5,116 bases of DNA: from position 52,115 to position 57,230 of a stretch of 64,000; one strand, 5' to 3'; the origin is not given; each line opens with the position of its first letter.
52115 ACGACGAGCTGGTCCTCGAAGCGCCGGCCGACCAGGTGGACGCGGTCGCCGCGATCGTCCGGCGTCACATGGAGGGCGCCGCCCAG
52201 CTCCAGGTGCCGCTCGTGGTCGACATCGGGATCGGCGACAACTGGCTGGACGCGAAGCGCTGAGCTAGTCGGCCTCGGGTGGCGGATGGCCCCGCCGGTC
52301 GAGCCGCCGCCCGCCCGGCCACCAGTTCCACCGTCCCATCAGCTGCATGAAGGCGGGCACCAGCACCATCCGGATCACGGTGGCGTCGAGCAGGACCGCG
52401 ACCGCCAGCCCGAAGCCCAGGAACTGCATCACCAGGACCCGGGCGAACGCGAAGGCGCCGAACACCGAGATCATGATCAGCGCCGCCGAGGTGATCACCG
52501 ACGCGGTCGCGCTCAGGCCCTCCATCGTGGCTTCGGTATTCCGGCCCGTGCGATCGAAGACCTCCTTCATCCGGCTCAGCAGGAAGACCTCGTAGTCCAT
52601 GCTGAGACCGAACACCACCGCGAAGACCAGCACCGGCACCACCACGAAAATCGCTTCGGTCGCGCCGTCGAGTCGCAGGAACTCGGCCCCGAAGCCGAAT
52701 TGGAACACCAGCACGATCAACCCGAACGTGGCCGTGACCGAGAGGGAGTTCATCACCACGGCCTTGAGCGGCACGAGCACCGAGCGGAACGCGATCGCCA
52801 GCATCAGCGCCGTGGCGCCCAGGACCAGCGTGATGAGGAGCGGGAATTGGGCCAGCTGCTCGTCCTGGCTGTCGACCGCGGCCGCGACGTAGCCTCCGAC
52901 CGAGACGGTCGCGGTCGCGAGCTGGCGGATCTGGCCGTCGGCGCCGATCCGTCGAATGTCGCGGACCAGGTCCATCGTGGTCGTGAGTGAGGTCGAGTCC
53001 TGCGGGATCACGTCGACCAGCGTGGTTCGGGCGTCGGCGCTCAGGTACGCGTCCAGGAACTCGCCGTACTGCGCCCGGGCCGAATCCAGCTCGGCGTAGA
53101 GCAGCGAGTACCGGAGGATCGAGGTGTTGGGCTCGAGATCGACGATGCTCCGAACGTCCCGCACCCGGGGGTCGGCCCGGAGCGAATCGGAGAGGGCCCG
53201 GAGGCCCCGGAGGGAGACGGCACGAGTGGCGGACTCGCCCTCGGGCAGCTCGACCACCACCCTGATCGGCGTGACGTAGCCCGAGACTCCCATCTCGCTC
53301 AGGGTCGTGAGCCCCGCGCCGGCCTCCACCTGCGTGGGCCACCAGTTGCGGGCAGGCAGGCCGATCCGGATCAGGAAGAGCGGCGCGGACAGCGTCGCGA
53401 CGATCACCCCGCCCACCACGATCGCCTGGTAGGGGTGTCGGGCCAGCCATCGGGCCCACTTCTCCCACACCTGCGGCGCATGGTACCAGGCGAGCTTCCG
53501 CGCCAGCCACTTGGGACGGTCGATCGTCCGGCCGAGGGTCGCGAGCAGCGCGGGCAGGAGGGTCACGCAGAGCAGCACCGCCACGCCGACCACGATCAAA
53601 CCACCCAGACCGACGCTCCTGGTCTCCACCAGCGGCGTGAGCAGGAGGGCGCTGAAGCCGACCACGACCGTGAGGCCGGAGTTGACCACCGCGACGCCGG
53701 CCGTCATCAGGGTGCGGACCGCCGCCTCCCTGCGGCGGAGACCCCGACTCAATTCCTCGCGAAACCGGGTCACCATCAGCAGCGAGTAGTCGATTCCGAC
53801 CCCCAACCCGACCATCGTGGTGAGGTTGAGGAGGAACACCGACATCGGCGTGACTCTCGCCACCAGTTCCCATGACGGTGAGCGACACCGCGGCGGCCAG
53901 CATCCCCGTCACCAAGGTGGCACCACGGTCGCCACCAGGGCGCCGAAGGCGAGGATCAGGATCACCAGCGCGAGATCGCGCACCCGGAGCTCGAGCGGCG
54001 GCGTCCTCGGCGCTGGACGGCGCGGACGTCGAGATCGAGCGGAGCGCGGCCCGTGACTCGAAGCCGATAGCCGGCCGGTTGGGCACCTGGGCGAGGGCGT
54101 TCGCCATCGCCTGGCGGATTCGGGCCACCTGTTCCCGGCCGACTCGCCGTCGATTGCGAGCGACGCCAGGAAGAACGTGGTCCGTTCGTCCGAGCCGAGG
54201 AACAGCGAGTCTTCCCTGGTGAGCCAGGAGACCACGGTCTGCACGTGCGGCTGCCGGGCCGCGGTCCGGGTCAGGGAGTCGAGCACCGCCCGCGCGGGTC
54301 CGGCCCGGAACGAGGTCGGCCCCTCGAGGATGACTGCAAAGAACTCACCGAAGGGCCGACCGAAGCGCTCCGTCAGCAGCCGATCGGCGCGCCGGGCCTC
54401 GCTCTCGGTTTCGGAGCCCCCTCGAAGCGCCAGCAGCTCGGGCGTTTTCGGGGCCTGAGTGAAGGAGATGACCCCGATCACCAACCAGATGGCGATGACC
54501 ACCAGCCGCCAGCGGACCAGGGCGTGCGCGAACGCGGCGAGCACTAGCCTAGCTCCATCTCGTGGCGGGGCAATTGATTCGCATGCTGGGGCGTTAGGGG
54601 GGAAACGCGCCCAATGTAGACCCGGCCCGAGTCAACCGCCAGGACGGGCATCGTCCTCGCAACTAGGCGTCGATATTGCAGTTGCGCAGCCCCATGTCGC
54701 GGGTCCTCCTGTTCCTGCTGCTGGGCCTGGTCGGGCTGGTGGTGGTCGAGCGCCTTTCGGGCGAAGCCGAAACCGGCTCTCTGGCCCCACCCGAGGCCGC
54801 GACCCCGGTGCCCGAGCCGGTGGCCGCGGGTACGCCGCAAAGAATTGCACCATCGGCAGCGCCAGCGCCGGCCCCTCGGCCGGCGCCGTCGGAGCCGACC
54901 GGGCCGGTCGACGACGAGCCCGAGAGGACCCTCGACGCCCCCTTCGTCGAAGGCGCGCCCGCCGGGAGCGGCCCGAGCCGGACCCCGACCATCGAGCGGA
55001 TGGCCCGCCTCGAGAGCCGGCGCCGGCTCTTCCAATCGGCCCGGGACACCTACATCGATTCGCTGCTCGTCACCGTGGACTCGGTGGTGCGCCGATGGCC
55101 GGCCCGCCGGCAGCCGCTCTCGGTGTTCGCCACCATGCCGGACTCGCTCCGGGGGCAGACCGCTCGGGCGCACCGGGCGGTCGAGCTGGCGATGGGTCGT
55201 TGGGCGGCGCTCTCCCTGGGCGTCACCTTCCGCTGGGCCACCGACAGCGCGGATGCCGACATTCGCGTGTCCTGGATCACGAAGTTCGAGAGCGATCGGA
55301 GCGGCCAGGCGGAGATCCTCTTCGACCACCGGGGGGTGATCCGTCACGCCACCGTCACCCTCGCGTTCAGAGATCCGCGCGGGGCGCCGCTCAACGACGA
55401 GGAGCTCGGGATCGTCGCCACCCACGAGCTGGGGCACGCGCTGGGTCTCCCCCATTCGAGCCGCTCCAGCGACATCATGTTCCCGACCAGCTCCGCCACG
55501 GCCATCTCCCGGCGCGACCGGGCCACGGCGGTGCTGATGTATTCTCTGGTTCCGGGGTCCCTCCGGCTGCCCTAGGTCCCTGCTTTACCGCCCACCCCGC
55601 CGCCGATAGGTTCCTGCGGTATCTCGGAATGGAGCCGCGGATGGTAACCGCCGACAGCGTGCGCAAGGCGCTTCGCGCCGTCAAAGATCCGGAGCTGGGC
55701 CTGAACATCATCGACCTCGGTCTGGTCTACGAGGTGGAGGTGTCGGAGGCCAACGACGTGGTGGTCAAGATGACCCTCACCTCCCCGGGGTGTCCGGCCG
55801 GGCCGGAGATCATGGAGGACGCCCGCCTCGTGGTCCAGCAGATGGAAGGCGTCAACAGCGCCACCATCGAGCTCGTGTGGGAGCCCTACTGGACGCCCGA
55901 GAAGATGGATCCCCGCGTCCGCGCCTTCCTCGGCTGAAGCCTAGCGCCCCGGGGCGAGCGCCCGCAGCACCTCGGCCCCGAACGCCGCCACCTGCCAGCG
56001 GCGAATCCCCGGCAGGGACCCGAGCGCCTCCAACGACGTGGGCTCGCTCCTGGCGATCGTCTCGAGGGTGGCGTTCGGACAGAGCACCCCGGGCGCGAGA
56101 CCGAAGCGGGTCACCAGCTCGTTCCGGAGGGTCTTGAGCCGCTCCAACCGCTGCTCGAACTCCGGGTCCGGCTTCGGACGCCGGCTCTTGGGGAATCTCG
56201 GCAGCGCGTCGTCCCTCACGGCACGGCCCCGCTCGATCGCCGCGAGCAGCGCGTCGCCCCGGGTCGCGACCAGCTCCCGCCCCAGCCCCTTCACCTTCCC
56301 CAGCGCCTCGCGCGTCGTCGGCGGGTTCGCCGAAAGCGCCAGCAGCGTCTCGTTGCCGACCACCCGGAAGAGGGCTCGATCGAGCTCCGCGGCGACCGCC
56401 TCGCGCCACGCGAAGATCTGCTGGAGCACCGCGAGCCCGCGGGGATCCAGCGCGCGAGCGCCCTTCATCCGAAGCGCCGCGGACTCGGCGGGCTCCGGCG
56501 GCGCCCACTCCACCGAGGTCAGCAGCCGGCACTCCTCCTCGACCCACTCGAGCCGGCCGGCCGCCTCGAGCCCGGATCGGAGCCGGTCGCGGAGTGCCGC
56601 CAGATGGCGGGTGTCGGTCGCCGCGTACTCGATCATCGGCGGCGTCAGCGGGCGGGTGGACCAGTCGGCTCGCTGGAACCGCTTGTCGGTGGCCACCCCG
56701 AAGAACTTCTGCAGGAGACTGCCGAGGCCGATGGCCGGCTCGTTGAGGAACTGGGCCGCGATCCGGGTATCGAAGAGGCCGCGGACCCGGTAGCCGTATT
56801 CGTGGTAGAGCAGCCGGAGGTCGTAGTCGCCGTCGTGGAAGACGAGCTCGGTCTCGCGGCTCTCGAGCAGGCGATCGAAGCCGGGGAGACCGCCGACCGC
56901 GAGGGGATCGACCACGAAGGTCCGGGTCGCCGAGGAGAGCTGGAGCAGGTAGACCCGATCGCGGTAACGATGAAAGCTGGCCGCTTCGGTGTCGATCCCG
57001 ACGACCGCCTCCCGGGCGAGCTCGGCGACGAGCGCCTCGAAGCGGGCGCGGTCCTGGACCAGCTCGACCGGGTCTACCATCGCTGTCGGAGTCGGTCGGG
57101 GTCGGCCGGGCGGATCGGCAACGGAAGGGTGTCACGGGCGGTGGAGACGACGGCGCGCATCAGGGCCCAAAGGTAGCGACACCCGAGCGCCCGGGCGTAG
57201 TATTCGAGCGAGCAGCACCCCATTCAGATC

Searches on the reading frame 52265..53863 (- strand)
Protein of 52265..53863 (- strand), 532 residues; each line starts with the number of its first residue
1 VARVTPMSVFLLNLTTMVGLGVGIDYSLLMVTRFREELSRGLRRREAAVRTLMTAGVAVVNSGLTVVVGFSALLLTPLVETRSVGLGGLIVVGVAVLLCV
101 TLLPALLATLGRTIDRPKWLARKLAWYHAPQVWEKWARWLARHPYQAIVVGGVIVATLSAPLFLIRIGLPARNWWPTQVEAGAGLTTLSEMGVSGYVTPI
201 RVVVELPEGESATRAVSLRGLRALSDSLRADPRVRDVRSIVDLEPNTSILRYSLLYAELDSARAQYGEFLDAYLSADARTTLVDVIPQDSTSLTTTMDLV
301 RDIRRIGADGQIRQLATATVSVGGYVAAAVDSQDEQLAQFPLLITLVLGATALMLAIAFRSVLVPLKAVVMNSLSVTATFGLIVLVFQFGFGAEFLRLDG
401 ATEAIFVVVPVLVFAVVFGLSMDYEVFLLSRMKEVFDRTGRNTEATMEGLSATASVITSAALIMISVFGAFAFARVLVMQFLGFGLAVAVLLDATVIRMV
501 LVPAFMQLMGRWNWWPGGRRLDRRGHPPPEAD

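Call 76: search_protein_families(library=pfam, proteins=[window:52265-53863:-], max_evalue=0.00001)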
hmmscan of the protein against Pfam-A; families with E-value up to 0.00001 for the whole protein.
window:52265-53863:- (532 aa): 1 family
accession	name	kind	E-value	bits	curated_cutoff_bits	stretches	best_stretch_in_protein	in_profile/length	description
PF03176.21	MMPL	-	6.4e-64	216.4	20.5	2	197-520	26-312/333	MMPL family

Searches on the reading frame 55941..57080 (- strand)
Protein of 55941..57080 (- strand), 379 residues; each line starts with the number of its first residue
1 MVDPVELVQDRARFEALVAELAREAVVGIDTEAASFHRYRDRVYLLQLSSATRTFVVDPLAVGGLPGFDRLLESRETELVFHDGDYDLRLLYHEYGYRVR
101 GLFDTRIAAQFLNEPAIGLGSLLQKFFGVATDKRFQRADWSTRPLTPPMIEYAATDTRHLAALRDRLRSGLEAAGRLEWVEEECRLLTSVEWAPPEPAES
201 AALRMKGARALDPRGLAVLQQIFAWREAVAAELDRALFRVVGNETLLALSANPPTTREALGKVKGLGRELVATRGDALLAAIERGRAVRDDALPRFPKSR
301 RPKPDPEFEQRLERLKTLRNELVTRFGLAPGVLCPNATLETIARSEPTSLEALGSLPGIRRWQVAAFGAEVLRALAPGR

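Call 76: search_protein_families(library=pfam, proteins=[window:55941-57080:-], max_evalue=0.00001)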
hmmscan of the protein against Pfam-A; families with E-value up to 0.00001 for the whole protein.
window:55941-57080:- (379 aa): 2 families
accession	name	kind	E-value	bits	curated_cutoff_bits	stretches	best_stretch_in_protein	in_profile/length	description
PF01612.26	DNA_pol_A_exo1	-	5.2e-39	134.3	23.6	1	6-171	2-172/173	3'-5' exonuclease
PF00570.28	HRDC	-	5.3e-32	110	23.8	2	216-282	2-68/68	HRDC domain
